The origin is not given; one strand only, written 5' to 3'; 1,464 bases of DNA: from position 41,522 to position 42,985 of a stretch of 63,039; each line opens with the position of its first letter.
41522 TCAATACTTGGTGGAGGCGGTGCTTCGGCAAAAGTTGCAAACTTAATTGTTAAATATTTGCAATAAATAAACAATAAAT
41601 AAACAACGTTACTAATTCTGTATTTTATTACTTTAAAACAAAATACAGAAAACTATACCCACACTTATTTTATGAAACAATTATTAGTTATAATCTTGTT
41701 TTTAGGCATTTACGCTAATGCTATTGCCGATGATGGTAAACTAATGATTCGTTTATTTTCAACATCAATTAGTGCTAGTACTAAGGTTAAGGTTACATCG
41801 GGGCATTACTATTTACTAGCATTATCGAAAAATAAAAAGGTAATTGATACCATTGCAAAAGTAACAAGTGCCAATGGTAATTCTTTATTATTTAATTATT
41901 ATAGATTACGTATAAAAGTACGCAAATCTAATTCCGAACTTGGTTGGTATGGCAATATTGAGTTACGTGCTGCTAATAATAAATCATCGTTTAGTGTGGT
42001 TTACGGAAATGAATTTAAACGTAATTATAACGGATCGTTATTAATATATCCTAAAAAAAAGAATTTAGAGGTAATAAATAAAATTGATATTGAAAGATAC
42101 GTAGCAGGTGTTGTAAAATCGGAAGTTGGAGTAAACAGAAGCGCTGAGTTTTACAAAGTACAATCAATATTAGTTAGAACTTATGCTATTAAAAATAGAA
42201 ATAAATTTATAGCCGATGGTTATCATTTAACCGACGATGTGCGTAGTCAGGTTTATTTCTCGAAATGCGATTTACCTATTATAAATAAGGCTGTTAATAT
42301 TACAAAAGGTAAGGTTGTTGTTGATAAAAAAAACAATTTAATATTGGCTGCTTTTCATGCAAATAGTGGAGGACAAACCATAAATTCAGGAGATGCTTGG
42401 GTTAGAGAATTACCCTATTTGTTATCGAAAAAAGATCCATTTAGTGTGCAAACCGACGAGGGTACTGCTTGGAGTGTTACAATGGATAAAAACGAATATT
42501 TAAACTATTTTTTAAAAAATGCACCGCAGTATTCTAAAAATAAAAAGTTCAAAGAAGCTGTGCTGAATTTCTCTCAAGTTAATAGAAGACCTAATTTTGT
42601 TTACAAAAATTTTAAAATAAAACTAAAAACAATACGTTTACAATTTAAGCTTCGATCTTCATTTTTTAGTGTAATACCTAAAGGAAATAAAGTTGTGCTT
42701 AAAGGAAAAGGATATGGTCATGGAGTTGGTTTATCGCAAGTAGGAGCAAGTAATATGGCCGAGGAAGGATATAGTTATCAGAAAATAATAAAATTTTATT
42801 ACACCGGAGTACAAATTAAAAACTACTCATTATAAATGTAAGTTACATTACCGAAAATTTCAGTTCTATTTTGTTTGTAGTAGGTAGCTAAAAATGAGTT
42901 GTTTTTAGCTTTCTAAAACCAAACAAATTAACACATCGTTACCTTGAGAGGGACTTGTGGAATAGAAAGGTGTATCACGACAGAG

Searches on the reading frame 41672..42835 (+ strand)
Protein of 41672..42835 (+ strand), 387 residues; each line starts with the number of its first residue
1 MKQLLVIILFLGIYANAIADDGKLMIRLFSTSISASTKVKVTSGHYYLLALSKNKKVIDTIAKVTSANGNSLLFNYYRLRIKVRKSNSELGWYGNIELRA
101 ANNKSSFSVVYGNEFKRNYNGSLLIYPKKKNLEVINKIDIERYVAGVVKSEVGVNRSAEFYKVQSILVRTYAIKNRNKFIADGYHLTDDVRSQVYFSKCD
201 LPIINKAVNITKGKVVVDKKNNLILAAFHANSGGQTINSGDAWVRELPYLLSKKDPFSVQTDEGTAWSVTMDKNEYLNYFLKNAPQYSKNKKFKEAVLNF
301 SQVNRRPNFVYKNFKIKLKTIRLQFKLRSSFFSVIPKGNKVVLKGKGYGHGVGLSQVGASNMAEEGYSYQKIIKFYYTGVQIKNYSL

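Call 18: search_protein_families(library=ncbifam, proteins=[window:41672-42835:+], max_evalue=0.00001)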
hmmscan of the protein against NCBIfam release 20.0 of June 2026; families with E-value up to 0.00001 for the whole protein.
window:41672-42835:+ (387 aa): 2 families
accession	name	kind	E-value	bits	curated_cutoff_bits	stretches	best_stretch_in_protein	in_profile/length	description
TIGR02669.1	SpoIID_LytB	domain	6.2e-57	193.6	83.3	1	134-383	2-269/270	SpoIID/LytB domain-containing protein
TIGR02870.1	spore_II_D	equivalog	1e-46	159.6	234.75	1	123-384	59-337/338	stage II sporulation protein D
